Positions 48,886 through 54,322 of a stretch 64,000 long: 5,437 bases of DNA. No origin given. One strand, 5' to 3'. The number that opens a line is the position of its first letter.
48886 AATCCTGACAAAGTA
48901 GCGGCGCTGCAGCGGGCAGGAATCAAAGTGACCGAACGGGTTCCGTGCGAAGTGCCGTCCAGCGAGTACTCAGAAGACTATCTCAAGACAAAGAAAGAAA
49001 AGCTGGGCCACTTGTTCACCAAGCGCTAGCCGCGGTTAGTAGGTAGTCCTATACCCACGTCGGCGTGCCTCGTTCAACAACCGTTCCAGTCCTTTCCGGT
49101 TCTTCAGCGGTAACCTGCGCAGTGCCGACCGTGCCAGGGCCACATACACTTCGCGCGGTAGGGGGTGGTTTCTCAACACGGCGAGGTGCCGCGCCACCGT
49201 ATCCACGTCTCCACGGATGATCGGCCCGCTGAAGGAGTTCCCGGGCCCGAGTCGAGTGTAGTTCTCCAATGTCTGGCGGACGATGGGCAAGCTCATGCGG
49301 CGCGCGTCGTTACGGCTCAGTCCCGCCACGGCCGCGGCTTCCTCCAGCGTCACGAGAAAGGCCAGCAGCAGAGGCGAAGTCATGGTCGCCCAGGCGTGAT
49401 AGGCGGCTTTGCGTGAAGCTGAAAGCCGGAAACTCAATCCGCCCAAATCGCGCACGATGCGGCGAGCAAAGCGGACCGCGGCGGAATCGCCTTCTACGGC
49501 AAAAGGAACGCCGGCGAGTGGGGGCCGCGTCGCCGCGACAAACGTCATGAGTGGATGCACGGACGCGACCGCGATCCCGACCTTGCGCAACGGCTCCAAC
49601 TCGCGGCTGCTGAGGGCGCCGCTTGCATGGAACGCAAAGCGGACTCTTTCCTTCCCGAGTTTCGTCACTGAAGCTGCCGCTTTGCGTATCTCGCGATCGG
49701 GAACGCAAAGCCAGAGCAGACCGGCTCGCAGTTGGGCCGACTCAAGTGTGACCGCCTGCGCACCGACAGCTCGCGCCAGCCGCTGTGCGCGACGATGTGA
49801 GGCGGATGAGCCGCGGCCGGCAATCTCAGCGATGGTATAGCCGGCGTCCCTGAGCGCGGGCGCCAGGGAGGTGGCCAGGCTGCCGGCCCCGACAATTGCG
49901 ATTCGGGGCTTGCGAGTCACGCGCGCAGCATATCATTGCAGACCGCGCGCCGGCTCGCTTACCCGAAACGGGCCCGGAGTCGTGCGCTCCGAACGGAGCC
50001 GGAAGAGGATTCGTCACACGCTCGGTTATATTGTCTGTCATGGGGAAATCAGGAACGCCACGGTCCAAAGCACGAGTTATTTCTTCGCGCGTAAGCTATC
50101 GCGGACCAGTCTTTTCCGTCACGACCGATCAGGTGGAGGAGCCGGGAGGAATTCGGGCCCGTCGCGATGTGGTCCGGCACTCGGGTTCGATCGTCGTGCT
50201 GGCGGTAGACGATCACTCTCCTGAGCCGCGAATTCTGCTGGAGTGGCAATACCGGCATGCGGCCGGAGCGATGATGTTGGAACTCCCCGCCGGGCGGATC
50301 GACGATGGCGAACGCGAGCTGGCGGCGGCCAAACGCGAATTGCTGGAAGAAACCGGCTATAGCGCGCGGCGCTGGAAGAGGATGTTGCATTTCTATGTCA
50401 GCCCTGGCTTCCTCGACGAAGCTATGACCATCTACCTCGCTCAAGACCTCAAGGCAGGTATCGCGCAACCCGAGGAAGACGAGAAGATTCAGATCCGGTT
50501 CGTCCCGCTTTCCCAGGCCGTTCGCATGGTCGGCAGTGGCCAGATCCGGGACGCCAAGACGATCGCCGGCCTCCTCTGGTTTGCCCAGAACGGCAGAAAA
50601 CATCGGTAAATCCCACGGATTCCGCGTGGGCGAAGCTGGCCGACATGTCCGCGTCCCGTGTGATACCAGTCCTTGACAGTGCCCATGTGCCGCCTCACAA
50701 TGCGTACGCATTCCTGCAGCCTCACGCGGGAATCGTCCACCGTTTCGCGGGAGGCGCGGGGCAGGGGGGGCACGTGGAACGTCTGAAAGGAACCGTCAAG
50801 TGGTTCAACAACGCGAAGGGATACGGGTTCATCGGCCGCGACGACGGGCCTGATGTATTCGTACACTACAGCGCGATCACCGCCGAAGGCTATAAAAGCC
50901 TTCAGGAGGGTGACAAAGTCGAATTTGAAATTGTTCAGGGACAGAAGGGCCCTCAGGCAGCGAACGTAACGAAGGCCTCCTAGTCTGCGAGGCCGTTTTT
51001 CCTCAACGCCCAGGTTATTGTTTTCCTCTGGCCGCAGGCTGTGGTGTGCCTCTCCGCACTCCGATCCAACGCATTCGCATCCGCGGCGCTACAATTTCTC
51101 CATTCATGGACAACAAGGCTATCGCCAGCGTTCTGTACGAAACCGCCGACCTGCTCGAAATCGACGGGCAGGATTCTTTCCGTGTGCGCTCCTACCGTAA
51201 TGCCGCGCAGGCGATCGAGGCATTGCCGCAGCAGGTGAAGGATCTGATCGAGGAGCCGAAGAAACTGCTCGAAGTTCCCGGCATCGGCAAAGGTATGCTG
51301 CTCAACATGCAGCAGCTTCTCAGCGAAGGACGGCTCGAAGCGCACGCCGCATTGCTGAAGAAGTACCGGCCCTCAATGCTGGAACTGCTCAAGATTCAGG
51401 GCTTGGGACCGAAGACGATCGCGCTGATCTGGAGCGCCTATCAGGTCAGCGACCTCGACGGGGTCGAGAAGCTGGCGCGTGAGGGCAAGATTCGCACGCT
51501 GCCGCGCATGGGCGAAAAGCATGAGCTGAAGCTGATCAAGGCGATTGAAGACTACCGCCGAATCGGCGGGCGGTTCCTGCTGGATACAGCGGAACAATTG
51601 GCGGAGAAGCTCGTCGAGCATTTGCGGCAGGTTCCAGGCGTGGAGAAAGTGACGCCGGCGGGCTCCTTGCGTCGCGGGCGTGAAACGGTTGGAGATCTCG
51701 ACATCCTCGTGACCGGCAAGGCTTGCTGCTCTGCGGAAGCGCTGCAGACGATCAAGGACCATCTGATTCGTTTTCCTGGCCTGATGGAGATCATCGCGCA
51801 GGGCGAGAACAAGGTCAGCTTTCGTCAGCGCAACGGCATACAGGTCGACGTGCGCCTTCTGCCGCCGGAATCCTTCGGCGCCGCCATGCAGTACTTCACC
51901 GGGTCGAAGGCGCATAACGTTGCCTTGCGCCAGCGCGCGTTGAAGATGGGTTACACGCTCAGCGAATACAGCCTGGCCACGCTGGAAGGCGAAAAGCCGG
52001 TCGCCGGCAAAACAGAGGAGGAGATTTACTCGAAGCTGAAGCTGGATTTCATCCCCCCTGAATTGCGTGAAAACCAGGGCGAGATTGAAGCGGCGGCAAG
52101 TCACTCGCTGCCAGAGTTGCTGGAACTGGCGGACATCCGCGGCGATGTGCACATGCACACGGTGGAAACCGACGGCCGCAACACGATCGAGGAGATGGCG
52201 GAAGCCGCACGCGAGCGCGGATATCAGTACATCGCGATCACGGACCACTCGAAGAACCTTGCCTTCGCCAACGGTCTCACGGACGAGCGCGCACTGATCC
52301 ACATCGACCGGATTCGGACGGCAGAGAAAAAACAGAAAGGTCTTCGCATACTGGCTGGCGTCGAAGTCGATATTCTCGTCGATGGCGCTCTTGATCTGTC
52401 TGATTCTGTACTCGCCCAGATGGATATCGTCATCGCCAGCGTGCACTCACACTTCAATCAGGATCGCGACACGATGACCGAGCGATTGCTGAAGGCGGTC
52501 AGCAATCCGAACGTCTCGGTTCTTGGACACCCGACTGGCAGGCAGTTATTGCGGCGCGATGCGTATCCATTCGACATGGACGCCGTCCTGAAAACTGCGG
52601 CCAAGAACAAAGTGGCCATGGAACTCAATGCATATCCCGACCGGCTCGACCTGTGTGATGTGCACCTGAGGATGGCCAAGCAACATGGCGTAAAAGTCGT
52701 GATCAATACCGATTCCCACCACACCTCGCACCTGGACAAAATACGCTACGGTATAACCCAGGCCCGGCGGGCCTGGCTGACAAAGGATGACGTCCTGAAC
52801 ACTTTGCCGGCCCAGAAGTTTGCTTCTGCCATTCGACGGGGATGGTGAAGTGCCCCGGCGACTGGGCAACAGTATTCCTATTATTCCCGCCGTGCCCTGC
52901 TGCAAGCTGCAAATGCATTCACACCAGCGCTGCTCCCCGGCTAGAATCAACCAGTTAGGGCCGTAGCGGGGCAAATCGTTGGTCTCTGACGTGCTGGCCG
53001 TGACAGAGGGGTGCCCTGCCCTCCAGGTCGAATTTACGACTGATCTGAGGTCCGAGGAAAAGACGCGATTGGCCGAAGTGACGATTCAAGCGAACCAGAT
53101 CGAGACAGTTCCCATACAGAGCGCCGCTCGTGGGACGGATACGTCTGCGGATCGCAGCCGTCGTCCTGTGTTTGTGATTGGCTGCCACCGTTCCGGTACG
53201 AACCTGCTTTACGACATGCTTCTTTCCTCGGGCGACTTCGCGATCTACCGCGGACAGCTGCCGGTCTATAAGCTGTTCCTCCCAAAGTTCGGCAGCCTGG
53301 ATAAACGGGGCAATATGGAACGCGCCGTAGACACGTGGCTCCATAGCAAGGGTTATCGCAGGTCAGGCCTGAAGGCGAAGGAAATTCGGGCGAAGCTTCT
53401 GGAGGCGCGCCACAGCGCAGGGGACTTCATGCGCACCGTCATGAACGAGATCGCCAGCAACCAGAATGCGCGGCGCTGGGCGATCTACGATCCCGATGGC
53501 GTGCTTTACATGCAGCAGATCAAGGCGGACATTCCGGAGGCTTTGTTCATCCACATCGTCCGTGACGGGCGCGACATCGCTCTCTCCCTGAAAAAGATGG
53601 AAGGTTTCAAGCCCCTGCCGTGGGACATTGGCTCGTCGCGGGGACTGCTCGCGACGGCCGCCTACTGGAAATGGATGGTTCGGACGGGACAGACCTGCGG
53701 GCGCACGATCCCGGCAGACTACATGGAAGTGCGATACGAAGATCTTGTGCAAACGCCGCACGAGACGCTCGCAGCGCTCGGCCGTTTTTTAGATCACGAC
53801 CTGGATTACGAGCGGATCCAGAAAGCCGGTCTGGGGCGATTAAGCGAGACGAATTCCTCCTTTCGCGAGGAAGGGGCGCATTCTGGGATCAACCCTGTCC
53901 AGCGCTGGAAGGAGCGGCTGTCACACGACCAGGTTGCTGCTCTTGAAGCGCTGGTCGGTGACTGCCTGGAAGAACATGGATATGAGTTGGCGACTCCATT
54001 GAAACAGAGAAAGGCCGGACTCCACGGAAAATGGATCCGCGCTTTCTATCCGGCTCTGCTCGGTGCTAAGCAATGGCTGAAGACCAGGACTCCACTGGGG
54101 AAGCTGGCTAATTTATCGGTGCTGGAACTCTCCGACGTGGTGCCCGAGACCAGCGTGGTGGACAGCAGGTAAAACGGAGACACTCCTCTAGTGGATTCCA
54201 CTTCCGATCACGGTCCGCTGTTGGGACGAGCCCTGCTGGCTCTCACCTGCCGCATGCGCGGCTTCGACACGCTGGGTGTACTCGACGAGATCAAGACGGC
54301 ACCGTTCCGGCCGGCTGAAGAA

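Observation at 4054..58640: Stop-codon-proximal intergenic elements built from in-phase 7-nt units, with a different word at each locus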

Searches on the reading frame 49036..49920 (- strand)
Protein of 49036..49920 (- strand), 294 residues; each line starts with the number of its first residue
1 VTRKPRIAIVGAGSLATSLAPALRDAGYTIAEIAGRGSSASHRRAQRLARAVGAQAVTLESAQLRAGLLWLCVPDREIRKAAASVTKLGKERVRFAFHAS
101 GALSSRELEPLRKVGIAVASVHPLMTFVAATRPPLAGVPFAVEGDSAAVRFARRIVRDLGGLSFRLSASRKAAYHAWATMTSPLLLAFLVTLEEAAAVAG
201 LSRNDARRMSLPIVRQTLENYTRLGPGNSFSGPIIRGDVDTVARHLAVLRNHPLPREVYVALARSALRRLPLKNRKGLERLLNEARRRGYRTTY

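Call 71: search_protein_families(library=pfam, proteins=[window:49036-49920:-], max_evalue=0.00001)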
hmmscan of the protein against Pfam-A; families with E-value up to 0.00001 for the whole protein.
window:49036-49920:- (294 aa): 3 families
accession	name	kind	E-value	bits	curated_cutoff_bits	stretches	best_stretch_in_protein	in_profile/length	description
PF10728.14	DUF2520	-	3.8e-27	94.9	25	1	138-265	1-124/125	Domain of unknown function (DUF2520)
PF10727.15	Rossmann-like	-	5.3e-09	36.4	23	1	6-123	16-131/131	Rossmann-like domain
PF03807.23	F420_oxidored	-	9e-06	26.7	21.6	0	6-87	1-81/94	NADP oxidoreductase coenzyme F420-dependent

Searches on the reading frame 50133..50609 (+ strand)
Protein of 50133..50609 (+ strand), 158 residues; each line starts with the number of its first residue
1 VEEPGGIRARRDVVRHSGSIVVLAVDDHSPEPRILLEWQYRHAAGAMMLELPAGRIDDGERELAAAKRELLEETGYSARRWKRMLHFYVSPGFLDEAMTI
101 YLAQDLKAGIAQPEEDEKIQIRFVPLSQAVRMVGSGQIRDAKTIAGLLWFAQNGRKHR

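Call 71: search_protein_families(library=pfam, proteins=[window:50133-50609:+], max_evalue=0.00001)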
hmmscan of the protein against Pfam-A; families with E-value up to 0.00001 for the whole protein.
window:50133-50609:+ (158 aa): 1 family
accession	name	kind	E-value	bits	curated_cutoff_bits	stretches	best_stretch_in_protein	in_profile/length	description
PF00293.34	NUDIX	-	1.8e-15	57.6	21.1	1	20-143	7-130/134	NUDIX domain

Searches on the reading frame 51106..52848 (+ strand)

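Call 71: search_protein_families(library=pfam, proteins=[window:51106-52848:+], max_evalue=0.00001)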
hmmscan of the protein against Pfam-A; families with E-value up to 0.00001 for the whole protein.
window:51106-52848:+ (580 aa): 5 families
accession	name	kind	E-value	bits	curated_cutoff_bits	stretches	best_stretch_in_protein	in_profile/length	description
PF14791.11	DNA_pol_B_thumb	-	2.3e-23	82.2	25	1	260-322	1-63/63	DNA polymerase beta thumb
PF14716.13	HHH_8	-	1e-20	74.3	30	1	1-77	1-73/73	Helix-hairpin-helix domain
PF02811.25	PHP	-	1.5e-11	45.3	26.4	1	347-508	1-162/164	PHP domain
PF14520.12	HHH_5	-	7.9e-09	36.3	27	0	92-149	2-57/57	Helix-hairpin-helix domain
PF14792.12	DNA_pol_B_palm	-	6.8e-06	26.7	25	0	163-216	8-62/113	DNA polymerase beta palm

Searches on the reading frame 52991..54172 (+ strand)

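Call 71: search_protein_families(library=pfam, proteins=[window:52991-54172:+], max_evalue=0.00001)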
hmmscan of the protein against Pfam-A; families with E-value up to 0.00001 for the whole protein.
window:52991-54172:+ (393 aa): 1 family
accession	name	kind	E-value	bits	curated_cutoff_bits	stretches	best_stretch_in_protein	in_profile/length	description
PF13469.12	Sulfotransfer_3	-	2.1e-25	90.7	27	1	59-271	1-214/216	Sulfotransferase family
